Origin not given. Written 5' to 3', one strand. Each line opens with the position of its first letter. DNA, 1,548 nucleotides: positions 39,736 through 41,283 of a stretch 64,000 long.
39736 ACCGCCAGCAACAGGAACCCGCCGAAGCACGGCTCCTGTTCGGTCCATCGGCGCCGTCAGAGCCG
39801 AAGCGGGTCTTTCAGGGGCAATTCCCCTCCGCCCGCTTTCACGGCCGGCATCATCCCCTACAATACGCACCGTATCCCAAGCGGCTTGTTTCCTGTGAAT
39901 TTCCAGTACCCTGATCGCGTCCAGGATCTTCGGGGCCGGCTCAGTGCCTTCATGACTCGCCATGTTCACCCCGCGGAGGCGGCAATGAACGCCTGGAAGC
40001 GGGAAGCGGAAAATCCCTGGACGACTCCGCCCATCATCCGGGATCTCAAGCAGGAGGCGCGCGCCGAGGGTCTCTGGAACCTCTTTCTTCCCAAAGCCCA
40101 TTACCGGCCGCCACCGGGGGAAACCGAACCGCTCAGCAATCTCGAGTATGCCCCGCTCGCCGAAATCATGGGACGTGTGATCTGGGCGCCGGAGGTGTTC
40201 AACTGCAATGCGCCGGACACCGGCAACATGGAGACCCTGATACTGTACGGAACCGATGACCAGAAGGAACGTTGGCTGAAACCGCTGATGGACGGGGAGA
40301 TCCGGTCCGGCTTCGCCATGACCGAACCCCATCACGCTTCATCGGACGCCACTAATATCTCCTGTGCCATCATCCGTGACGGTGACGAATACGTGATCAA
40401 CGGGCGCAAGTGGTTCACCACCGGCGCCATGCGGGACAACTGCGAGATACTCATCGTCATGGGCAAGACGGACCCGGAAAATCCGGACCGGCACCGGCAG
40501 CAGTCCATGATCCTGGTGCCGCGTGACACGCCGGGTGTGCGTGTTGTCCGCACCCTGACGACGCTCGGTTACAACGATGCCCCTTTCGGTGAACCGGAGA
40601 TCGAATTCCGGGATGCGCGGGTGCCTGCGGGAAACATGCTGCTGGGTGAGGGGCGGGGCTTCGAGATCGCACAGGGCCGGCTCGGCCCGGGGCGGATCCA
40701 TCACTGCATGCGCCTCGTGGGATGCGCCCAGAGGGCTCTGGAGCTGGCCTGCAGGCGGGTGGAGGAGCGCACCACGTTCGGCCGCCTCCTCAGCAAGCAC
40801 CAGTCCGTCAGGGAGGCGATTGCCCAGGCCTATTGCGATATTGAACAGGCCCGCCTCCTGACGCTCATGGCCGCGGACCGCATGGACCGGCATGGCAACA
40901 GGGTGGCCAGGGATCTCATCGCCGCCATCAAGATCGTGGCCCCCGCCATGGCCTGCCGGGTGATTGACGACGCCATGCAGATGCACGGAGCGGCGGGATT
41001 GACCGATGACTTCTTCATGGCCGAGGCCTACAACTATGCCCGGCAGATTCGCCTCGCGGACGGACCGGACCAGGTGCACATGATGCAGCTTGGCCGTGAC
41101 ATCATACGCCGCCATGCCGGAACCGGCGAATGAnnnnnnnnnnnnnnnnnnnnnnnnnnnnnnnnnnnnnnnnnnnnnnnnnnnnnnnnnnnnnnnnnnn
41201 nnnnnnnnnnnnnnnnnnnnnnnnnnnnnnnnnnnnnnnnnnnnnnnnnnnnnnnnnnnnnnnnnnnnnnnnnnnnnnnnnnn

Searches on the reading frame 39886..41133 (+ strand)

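Call 24: search_protein_families(library=pfam, proteins=[window:39886-41133:+], max_evalue=0.00001)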
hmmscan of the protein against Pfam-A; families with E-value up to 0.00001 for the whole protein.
window:39886-41133:+ (415 aa): 4 families
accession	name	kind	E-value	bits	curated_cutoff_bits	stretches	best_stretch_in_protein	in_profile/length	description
PF00441.29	Acyl-CoA_dh_1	-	1e-35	123.6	22.4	1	256-406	1-149/150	Acyl-CoA dehydrogenase, C-terminal domain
PF02770.24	Acyl-CoA_dh_M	-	2.3e-21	76.2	33.3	1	142-239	1-94/97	Acyl-CoA dehydrogenase, middle domain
PF08028.16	Acyl-CoA_dh_2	-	5.4e-09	36.9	22.7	1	272-375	2-113/134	Acyl-CoA dehydrogenase, C-terminal domain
PF02771.21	Acyl-CoA_dh_N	-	5.9e-08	33.5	22.9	1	13-138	5-113/113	Acyl-CoA dehydrogenase, N-terminal domain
